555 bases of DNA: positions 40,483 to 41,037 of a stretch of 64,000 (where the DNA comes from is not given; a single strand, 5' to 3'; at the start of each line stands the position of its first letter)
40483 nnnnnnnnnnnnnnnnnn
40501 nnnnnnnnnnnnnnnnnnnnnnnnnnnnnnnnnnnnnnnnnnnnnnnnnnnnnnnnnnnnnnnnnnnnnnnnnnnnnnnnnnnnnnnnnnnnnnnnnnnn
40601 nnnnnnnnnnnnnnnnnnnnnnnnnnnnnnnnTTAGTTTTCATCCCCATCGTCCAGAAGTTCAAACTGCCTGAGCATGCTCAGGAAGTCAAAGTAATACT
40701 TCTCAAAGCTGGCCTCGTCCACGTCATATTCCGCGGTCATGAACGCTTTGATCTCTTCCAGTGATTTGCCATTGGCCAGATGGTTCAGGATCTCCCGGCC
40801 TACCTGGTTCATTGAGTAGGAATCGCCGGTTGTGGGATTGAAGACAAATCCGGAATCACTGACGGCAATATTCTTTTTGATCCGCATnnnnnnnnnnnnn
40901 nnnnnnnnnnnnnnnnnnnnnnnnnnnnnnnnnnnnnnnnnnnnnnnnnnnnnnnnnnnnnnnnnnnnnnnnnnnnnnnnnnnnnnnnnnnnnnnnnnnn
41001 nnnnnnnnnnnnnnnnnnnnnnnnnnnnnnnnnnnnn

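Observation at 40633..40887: Stand-alone PqqD-like protein with an acidic C-terminal tail, translationally coupled to an ATP-grasp ligase: carrier or substrate rather than RiPP chaperone?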

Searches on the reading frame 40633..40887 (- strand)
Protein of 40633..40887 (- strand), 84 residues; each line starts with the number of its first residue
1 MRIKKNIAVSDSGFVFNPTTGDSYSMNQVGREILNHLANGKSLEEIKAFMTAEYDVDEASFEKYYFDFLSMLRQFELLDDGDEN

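Call 3: search_protein_families(library=pfam, proteins=[window:40633-40887:-], max_evalue=0.01)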
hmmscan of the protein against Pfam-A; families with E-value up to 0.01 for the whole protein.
window:40633-40887:- (84 aa): 1 family
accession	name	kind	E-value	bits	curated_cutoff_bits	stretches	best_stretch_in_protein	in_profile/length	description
PF05402.18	PqqD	-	1.3e-09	38.7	23.4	1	15-77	4-66/67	Coenzyme PQQ synthesis protein D (PqqD)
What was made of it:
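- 40633..40887 (-): PqqD-family (RRE, winged-helix) protein, 84 aa. Residue Y64 lies in helix 3, four residues before the invariant F68. Pfam PF05402 E 1.3e-9 (call 3).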

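Call 4: search_protein_families(library=ncbifam, proteins=[window:40633-40887:-], max_evalue=0.01)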
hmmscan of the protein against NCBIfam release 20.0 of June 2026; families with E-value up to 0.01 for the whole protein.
window:40633-40887:- (84 aa): 6 families
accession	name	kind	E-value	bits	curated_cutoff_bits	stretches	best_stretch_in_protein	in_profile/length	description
TIGR04353.1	PqqD_rel_X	equivalog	1.7e-07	32.1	35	1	11-78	3-73/74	HPr-rel-A system PqqD family peptide chaperone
NF050069.2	PqqD_rel_WgkC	exception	3.3e-07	30.2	110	1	14-73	22-81/103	PqqD family peptide maturation chaperone WgkC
NF033536.1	lasso_PqqD_Bac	exception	2.3e-06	27.7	80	1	16-78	24-86/88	lasso peptide biosynthesis PqqD family chaperone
NF033530.1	lasso_PqqD_Strm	exception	5.5e-06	26.5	70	1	12-74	11-74/78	lasso peptide biosynthesis PqqD family chaperone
TIGR04302.1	geo_PqqD_fam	equivalog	0.001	19.5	100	1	10-74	33-96/102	GeoRSP system PqqD family peptide chaperone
TIGR04248.1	SCM_PqqD_rel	equivalog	0.0063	16.7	100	1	11-59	14-63/84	SynChlorMet cassette protein ScmD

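Call 5: find_homologous_proteins(query=window:40636-40887:-, max_evalue=0.001)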
Query window:40636-40887:- (84 aa): 313 proteins with E <= 0.001 among 313 candidates; the best 120 are listed.
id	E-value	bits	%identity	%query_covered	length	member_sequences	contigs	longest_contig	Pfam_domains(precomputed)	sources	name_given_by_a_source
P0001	4.6e-48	178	100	100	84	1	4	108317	PF05402.19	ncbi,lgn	-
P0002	7.9e-45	168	94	100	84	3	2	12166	PF05402.19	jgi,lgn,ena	-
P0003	6.2e-39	149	83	100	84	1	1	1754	PF05402.19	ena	-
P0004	7.3e-39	149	85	100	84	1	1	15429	PF05402.19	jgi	jgi:hypothetical protein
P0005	6.1e-37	143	80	100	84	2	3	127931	PF05402.19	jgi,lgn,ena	-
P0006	6.5e-35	136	74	100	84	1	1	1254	PF05402.19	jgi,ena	-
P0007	7.4e-35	136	76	100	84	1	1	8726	PF05402.19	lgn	-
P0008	7.9e-35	136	74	100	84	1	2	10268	PF05402.19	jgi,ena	-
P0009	8.8e-35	136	76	100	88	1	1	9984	PF05402.19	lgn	-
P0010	9.7e-35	136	76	100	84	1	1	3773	PF05402.19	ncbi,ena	ncbi:MAG: PqqD family protein [Bacteroidota bacterium]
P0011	1.0e-34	136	75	100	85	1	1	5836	PF05402.19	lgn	-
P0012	1.2e-34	136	76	100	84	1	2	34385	PF05402.19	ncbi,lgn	ncbi:MAG: PqqD family protein [Bacteroidota bacterium]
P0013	1.4e-34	135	74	100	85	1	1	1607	PF05402.19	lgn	-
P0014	1.8e-34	135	74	100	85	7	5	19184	PF05402.19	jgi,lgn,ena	jgi:PqqD family protein of HPr-rel-A system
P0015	1.9e-34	135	75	100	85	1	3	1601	PF05402.19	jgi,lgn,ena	-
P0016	2.0e-34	135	79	95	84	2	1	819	PF05402.19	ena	-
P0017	2.5e-34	135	76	100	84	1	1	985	PF05402.19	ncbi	-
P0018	2.8e-34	134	74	100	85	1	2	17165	PF05402.19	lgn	-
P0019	5.0e-34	134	74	100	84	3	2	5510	PF05402.19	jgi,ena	-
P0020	5.1e-34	134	73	100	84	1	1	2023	PF05402.19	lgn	-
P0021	6.0e-34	133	73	100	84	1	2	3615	PF05402.19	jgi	jgi:hypothetical protein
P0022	6.5e-34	133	73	100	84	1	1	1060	PF05402.19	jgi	-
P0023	7.4e-34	133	74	100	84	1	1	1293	PF05402.19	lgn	-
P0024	7.5e-34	133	74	100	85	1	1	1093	PF05402.19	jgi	jgi:hypothetical protein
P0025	9.2e-34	133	76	100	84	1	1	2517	PF05402.19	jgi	jgi:hypothetical protein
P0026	1.2e-33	132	74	98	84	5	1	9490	PF05402.19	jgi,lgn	-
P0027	1.6e-33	132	75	100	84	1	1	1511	PF05402.19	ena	-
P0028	1.7e-33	132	75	100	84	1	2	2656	PF05402.19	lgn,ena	-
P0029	2.1e-33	132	71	100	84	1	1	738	PF05402.19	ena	-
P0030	2.3e-33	132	73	100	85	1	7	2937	PF05402.19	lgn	-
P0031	2.3e-33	132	71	100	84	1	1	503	PF05402.19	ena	-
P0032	2.4e-33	131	74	100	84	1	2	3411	PF05402.19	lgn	-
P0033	2.5e-33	131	73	100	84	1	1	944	PF05402.19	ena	-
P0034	2.6e-33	131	74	100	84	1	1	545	PF05402.19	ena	-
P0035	2.8e-33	131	73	100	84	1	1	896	PF05402.19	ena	-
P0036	2.8e-33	131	75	100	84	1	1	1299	PF05402.19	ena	-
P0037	2.8e-33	131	71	100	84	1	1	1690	PF05402.19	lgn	-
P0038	3.0e-33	131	73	100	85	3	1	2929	PF05402.19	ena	-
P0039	3.0e-33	131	73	100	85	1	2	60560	PF05402.19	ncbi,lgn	-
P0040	3.4e-33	131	74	100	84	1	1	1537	PF05402.19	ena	-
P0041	3.6e-33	131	71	100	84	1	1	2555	PF05402.19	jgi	jgi:hypothetical protein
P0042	3.9e-33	131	76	95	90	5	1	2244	PF05402.19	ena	-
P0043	4.1e-33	131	73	100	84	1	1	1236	PF05402.19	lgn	-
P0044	4.6e-33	131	70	100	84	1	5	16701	PF05402.19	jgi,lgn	jgi:hypothetical protein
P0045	4.6e-33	131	71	98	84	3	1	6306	PF05402.19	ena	-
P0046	4.8e-33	130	71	100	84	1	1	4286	PF05402.19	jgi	jgi:hypothetical protein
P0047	5.1e-33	130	74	100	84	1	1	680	PF05402.19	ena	-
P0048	6.0e-33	130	71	100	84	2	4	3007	PF05402.19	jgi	jgi:hypothetical protein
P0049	6.3e-33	130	71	100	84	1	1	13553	PF05402.19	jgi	-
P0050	6.6e-33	130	73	100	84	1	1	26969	PF05402.19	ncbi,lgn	-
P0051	6.6e-33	130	73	100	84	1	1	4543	PF05402.19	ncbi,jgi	-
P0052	6.7e-33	130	74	100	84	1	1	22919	PF05402.19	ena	-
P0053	6.9e-33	130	71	100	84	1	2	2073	PF05402.19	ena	-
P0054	8.4e-33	130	71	100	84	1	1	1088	PF05402.19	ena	-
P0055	9.3e-33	130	73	100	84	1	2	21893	PF05402.19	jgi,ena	-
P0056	9.5e-33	130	71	100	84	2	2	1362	PF05402.19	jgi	-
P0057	1.1e-32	129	71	100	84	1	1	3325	PF05402.19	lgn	-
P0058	1.2e-32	129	71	100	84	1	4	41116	PF05402.19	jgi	jgi:hypothetical protein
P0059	1.2e-32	129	73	100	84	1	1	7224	PF05402.19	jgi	-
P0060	1.3e-32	129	73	100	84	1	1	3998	PF05402.19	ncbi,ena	-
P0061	1.3e-32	129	73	100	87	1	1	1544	PF05402.19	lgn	-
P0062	1.3e-32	129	73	100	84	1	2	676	PF05402.19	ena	-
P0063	1.4e-32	129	70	100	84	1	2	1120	PF05402.19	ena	-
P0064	1.5e-32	129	70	100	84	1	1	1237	PF05402.19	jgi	-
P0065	1.5e-32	129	74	100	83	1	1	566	PF05402.19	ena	-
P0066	1.8e-32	129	73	100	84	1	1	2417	PF05402.19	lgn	-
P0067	1.8e-32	129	71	100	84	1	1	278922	PF05402.19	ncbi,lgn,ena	-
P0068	2.0e-32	129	71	100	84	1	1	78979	PF05402.19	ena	-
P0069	2.5e-32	128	73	100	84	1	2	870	PF05402.19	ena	-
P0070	2.5e-32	128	70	100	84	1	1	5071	PF05402.19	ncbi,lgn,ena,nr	ncbi:MAG: PqqD family protein [Bacteroidales bacterium]|nr:PqqD family protein [Bacteroidales bacter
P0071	2.5e-32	128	70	100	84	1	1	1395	PF05402.19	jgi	-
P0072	2.6e-32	128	77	93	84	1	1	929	PF05402.19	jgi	-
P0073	2.7e-32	128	70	100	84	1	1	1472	PF05402.19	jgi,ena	-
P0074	3.1e-32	128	71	100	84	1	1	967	PF05402.19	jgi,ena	-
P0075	3.4e-32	128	71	100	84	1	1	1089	PF05402.19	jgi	-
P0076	3.5e-32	128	71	100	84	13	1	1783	PF05402.19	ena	-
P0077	4.5e-32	127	70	100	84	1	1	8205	PF05402.19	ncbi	ncbi:MAG: PqqD family protein [Bacteroidota bacterium]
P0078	4.9e-32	127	73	100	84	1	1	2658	PF05402.19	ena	-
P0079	5.8e-32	127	70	100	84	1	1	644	PF05402.19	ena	-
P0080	5.9e-32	127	69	100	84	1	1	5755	PF05402.19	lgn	-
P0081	6.0e-32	127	71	100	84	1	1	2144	PF05402.19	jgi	jgi:hypothetical protein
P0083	6.9e-32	127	70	100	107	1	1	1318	PF05402.19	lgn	-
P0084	7.4e-32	127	70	100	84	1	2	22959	PF05402.19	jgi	jgi:hypothetical protein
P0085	7.5e-32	127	71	100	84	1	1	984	PF05402.19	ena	-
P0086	7.5e-32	127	71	100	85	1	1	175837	PF05402.19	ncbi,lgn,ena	-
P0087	7.8e-32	127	70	100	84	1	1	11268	PF05402.19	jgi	jgi:hypothetical protein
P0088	8.1e-32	127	70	100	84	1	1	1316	PF05402.19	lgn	-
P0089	8.1e-32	127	71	100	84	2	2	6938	PF05402.19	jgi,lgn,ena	-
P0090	8.4e-32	127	71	100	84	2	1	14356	PF05402.19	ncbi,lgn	-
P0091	9.3e-32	126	71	100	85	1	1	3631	PF05402.19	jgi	jgi:hypothetical protein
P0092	9.3e-32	126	70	99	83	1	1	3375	PF05402.19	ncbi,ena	-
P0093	9.9e-32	126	70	100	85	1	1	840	PF05402.19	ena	-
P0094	1.0e-31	126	70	100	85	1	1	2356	PF05402.19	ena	-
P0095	1.1e-31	126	71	100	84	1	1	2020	PF05402.19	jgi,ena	-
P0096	1.1e-31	126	69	100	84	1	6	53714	PF05402.19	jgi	jgi:hypothetical protein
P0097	1.1e-31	126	71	100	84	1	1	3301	PF05402.19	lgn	-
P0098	1.1e-31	126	69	100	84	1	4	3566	PF05402.19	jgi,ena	-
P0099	1.2e-31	126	70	100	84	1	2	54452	PF05402.19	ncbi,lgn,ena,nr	ncbi:MAG: PqqD family protein [Bacteroidales bacterium]|nr:PqqD family protein [Bacteroidales bacter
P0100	1.2e-31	126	70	99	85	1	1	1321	PF05402.19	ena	-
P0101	1.2e-31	126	70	99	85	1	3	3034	PF05402.19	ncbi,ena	-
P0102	1.2e-31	126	72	98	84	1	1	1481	PF05402.19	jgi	jgi:hypothetical protein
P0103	1.2e-31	126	71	100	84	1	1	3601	PF05402.19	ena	-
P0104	1.2e-31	126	71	100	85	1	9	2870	PF05402.19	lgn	-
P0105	1.3e-31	126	71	100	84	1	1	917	PF05402.19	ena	-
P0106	1.3e-31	126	70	100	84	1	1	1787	PF05402.19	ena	-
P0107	1.3e-31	126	72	89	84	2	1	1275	PF05402.19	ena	-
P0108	1.4e-31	126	70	100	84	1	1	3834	PF05402.19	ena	-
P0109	1.5e-31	126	69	100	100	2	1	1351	PF05402.19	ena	-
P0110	1.5e-31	126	71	89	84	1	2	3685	PF05402.19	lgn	-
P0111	1.6e-31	126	69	100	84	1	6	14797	PF05402.19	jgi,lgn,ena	jgi:hypothetical protein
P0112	1.6e-31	126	70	100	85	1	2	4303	PF05402.19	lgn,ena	-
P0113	2.0e-31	125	71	100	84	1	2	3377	PF05402.19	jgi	jgi:transcription elongation factor GreA-like protein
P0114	2.0e-31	125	70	100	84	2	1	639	PF05402.19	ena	-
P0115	2.1e-31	125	69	100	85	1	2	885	PF05402.19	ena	-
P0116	2.1e-31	125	73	95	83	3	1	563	PF05402.19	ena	-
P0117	2.1e-31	125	70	100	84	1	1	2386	PF05402.19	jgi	jgi:hypothetical protein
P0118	2.2e-31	125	70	100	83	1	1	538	PF05402.19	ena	-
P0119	2.4e-31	125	71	100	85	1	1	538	PF05402.19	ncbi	-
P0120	2.5e-31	125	70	100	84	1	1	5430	PF05402.19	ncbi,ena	-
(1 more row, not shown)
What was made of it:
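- Checked: The gene is real: 313 homologues of at least 69% identity were found, almost all 84-85 aa (call 5).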

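Call 19: search_solved_structures(query=window:40636-40887:-, max_evalue=1, show_alignments=2)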
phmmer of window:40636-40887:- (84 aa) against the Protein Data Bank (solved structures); distinct sequences matched with E-value up to 1: 9.
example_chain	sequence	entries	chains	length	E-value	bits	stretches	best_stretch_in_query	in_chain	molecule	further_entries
5v1u_A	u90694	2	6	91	5.8e-06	30.1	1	9-80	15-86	TbiB1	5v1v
6jx3_B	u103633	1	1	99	0.0013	22.5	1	5-70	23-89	TfuB1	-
7og0_A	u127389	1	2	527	0.016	19.1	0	11-39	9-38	ABC-type transport system, periplasmic component, involved in antimicrobial peptide resist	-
7ofz_A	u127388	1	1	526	0.016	19.1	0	11-39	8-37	ABC-type transport system, periplasmic component, involved in antimicrobial peptide resist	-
7ofw_A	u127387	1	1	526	0.016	19.1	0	11-39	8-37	ABC-type transport system, periplasmic component, involved in antimicrobial peptide resist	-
8tv8_A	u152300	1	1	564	0.019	18.9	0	11-40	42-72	ABC-type transport system, periplasmic component, involved in antimicrobial peptide resist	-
9x90_B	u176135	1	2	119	0.019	18.9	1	14-78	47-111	Lasso peptide biosynthesis PqqD family chaperone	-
5vvm_A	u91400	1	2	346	0.44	14.5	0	7-37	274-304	Cadherin-23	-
8q84_R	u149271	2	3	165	0.69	13.9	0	1-50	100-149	DASH complex subunit SPC19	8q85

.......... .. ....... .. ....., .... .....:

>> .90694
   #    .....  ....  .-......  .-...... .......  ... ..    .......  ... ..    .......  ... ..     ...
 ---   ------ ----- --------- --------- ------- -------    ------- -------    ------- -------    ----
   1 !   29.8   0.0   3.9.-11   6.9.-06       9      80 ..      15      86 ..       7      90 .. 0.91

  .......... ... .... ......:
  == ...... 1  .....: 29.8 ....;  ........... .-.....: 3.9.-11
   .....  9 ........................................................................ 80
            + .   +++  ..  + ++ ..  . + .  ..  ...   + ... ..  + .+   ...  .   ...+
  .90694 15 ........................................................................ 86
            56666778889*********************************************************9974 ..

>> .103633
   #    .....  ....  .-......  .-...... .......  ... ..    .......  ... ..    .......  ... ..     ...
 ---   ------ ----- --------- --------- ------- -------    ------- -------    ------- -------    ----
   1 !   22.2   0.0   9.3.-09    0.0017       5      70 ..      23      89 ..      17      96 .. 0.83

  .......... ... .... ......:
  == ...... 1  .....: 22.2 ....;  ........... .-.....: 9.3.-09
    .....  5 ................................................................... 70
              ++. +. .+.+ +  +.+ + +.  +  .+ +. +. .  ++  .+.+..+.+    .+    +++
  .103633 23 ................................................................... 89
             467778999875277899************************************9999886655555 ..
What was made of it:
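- TbiB1, a plain lasso RRE, also ends ..KELLEG (call 19).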

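Call 64: predict_structure(alignment_id=A4)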
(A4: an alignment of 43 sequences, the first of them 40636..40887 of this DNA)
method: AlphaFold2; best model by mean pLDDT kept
length: 84 residues; sequences in the alignment: 43
mean_pLDDT: 78.4   pTM: 0.63
mean pLDDT of the five models: 78.4, 74.5, 73.9, 73.8, 73.1
residues with pLDDT >= 90: 0; 70-90: 67; 50-70: 14; < 50: 3
segments of 3 or more residues with pLDDT < 50: 82-84
pLDDT, mean of each block of 10 residues (from residue 1): 68 73 80 84 87 84 88 78 42
secondary structure, 60 per line:
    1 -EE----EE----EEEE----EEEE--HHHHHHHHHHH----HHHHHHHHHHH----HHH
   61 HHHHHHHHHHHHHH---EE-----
elements in order: E14-17 E22-25 H28-38 H43-53 H58-74
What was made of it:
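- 40633..40887 (-): AF2 model (call 64).
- On PqqD / RiPP recognition element (PF05402): In the AF2 model DSSP calls strands 14-17 and 22-25, helices 28-38, 43-53 and 58-74, and short bridges at residues 2-3, 8-9 and 78-79 (call 64).
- The tail is disordered in the model (call 64).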

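Call 66: fold_search(model_id=the predicted structure, library=pdb)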
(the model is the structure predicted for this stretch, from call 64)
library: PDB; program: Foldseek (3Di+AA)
matches with E <= 10: 213; with E <= 0.001: 6
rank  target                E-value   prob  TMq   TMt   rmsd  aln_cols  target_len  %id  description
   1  5v1u_D                2.8e-05  1.00  0.81  0.82   2.0        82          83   33  TbiB1 in Complex with the TbiA(beta) Leader Peptide (released 2018-09-05)
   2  5v1u_C                4.4e-05  1.00  0.83  0.82   2.4        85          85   32  TbiB1 in Complex with the TbiA(beta) Leader Peptide (released 2018-09-05)
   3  5v1u_A                8.5e-05  1.00  0.82  0.82   1.9        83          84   34  TbiB1 in Complex with the TbiA(beta) Leader Peptide (released 2018-09-05)
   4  5v1u_B                1.1e-04  1.00  0.81  0.79   3.0        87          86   33  TbiB1 in Complex with the TbiA(beta) Leader Peptide (released 2018-09-05)
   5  6jx3_B                2.0e-04  1.00  0.79  0.78   1.8        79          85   23  Lasso peptide synthetase B1 complexed with the leader peptide (released 2019-06-26)
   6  5v1v_A                3.4e-04  1.00  0.81  0.78   3.1        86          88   32  TbiB1 in Complex with the TbiA(alpha) Leader Peptide (released 2018-09-05)
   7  8hkr_A                1.0e-01  1.00  0.68  0.17   2.1        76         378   14  Crystal Structure of Histone H3 Lysine 79 (H3K79) Methyltransferase Rv2067c from Mycobacterium tuberculosis (released 2023-10-18)
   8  8hkr_B                1.1e-01  0.99  0.67  0.17   2.4        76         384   16  Crystal Structure of Histone H3 Lysine 79 (H3K79) Methyltransferase Rv2067c from Mycobacterium tuberculosis (released 2023-10-18)
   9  5v1s_B                1.4e-01  0.72  0.47  0.12   6.4        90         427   16  Crystal structure of Streptococcus suis SuiB bound to S-adenosylmethionine (released 2017-08-30)
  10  3g2b                  1.6e-01  0.90  0.58  0.54  12.2        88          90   15  crystal structure of PqqD from xanthomonas campestris (released 2009-09-01)
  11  5v1s_A                1.6e-01  0.77  0.50  0.12   9.5        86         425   15  Crystal structure of Streptococcus suis SuiB bound to S-adenosylmethionine (released 2017-08-30)
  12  5v1q_A                2.1e-01  0.69  0.49  0.13   5.8        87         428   15  Crystal structure of Streptococcus suis SuiB (released 2017-08-30)
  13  5why_B                2.7e-01  0.89  0.59  0.15   3.5        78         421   15  Structural Insights into Thioether Bond Formation in the Biosynthesis of Sactipeptides (released 2017-07-26)
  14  9g04_A                2.7e-01  0.84  0.55  0.06   3.6        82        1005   16  Structure of MadB, a class I dehydrates from Clostridium maddingley in the apo state (released 2025-07-16)
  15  5lq4_A                2.7e-01  0.63  0.50  0.13   3.7        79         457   14  The Structure of ThcOx, the First Oxidase Protein from the Cyanobactin Pathways (released 2016-11-09)
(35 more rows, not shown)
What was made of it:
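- On PqqD / RiPP recognition element (PF05402): TM 0.81-0.83 to TbiB1 and 0.79 to TfuB1 (call 66).
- Checked: An AF2 model (pLDDT 78) superposes on TbiB1-leader complexes at TM 0.81-0.83; residues 82-84 have pLDDT below 50 (calls 64, 66).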

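Call 70: search_protein_families(library=padloc, proteins=[window:40636-40887:-], max_evalue=0.01)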
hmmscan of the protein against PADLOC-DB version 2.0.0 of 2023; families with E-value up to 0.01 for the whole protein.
window:40636-40887:- (84 aa): 0 families

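Call 103: search_solved_structures(query=A4, max_evalue=1, show_alignments=5)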
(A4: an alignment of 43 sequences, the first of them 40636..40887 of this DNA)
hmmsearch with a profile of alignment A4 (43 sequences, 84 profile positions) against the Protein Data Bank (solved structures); distinct sequences matched with E-value up to 1: 14.
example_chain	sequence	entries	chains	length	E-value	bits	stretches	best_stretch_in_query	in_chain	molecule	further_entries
5v1u_A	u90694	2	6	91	6.6e-08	35.9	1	11-80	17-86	TbiB1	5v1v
6jx3_B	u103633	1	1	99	0.0024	21.3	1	4-65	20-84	TfuB1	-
7og0_A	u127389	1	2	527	0.0056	20.1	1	11-59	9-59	ABC-type transport system, periplasmic component, involved in antimicrobial peptide resist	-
7ofz_A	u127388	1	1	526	0.0056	20.1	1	11-59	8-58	ABC-type transport system, periplasmic component, involved in antimicrobial peptide resist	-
7ofw_A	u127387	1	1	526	0.0056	20.1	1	11-59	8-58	ABC-type transport system, periplasmic component, involved in antimicrobial peptide resist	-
5h53_C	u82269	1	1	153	0.0061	20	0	14-74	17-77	Myosin light chain 1/3, skeletal muscle isoform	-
8tv8_A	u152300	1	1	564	0.0064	20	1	11-59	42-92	ABC-type transport system, periplasmic component, involved in antimicrobial peptide resist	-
2w4a_C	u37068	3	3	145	0.0068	19.9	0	14-73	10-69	MYOSIN LIGHT CHAIN 3, SKELETAL MUSCLE ISOFORM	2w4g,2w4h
6ysy_B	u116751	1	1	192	0.015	18.8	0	14-74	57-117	Myosin light chain 1/3, skeletal muscle isoform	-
9x90_B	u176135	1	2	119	0.04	17.4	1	15-78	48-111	Lasso peptide biosynthesis PqqD family chaperone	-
1m8q_C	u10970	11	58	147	0.085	16.4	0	14-73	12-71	Skeletal muscle Myosin II Essential Light Chain | SKELETAL MUSCLE MYOSIN II ESSENTIAL; LIGHT CHAIN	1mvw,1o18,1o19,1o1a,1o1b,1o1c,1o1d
2mys_C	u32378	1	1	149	0.088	16.3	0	14-73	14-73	MYOSIN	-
7x9s_B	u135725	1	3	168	0.68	13.5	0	39-78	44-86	Motility gene repressor MogR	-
3fdq_A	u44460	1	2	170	0.71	13.4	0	39-78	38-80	Motility gene repressor mogR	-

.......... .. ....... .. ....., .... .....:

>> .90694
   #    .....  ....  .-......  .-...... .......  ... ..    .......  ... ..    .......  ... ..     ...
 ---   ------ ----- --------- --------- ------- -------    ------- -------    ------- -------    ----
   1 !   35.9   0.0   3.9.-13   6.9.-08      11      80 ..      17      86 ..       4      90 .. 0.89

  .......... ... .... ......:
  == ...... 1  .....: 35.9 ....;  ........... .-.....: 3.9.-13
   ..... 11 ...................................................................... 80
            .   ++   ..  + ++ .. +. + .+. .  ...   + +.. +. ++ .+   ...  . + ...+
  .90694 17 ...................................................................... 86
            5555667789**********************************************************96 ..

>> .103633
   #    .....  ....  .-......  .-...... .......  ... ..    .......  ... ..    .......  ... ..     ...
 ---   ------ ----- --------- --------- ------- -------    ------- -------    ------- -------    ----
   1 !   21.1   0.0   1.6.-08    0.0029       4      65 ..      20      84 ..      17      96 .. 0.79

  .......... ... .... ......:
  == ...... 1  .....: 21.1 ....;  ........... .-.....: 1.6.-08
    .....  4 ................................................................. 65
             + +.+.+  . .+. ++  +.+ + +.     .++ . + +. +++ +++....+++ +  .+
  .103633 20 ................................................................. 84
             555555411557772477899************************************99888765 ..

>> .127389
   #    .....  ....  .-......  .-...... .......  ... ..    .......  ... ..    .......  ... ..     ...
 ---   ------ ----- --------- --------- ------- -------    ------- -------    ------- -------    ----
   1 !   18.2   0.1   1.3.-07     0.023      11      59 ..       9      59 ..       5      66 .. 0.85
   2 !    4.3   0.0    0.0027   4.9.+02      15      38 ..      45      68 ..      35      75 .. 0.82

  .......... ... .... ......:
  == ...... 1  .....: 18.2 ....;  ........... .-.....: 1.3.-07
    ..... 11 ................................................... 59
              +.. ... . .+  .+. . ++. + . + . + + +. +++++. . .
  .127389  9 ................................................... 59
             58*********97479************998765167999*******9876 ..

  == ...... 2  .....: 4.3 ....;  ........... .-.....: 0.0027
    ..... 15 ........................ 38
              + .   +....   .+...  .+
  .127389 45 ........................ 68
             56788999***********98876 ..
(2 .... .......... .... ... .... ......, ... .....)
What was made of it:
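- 40633..40887 (-): TbiB1/TfuB1 are the best PDB sequence and fold matches (calls 19, 66, 103).
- Closest known: Discrete lasso-peptide RREs. Same: Same fold and the best sequence and structure matches (calls 19, 66, 103).
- Checked: Its best solved relatives are the lasso-peptide leader-binding proteins TbiB1 (E 5.8e-6; 6.6e-8 with a profile) and TfuB1 (calls 19, 103).
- TbiB1 and TfuB1 are the best sequence and fold matches, at TM 0.81-0.83 to leader-bound structures (calls 19, 66, 103). It aligns with the Asp of TbiB1 ..ERDLRDF.. (calls 19, 103).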
